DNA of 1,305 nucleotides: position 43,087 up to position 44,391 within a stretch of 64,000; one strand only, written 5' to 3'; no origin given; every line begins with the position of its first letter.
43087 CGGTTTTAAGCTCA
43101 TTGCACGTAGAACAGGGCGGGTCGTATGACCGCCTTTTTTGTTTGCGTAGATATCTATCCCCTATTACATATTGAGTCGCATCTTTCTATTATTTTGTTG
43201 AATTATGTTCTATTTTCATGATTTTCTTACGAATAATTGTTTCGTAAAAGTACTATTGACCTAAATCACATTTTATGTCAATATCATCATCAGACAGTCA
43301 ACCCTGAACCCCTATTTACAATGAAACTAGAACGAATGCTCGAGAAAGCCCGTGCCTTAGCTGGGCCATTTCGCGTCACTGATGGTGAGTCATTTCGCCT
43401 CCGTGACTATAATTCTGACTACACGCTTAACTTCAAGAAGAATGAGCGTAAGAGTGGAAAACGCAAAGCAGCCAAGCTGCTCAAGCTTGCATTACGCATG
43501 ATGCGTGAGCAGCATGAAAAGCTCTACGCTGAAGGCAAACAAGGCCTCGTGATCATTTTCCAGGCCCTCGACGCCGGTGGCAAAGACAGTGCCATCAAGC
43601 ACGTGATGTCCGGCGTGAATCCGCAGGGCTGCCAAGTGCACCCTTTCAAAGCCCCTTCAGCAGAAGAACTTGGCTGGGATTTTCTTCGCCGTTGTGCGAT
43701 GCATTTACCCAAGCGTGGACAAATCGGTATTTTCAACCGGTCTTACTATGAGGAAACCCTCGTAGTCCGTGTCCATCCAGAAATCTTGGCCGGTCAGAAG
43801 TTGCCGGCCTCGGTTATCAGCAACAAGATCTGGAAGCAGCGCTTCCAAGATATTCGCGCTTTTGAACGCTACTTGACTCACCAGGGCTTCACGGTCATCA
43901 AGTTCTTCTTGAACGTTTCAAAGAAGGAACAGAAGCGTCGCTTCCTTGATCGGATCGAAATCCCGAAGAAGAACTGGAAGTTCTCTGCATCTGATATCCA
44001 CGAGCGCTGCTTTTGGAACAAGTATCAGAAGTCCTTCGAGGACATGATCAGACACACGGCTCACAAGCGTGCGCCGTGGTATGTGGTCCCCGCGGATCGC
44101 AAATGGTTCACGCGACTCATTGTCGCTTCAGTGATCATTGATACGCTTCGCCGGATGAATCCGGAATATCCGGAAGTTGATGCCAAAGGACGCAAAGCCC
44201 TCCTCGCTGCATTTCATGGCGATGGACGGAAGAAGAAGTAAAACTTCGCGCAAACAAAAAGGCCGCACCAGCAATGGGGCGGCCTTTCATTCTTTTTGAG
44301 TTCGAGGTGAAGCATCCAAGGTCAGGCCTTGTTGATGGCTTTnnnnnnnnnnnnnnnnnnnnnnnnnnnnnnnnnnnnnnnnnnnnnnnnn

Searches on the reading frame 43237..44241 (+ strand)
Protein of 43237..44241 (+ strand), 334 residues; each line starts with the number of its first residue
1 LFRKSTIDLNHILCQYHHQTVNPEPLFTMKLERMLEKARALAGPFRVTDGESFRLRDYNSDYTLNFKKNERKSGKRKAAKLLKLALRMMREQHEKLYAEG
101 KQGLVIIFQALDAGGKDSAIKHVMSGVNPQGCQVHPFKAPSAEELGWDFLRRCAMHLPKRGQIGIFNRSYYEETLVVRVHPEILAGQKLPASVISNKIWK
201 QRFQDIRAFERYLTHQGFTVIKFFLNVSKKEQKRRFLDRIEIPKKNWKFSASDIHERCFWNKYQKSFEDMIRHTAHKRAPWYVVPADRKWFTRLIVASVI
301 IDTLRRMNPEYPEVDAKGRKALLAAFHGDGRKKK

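Call 57: search_protein_families(library=pfam, proteins=[window:43237-44241:+], max_evalue=0.01)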
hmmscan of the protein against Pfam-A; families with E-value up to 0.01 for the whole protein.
window:43237-44241:+ (334 aa): 1 family
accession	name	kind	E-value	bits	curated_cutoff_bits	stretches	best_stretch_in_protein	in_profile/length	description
PF03976.20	PPK2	-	1.9e-64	217.8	22.3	1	75-310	5-227/229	Polyphosphate kinase 2 (PPK2)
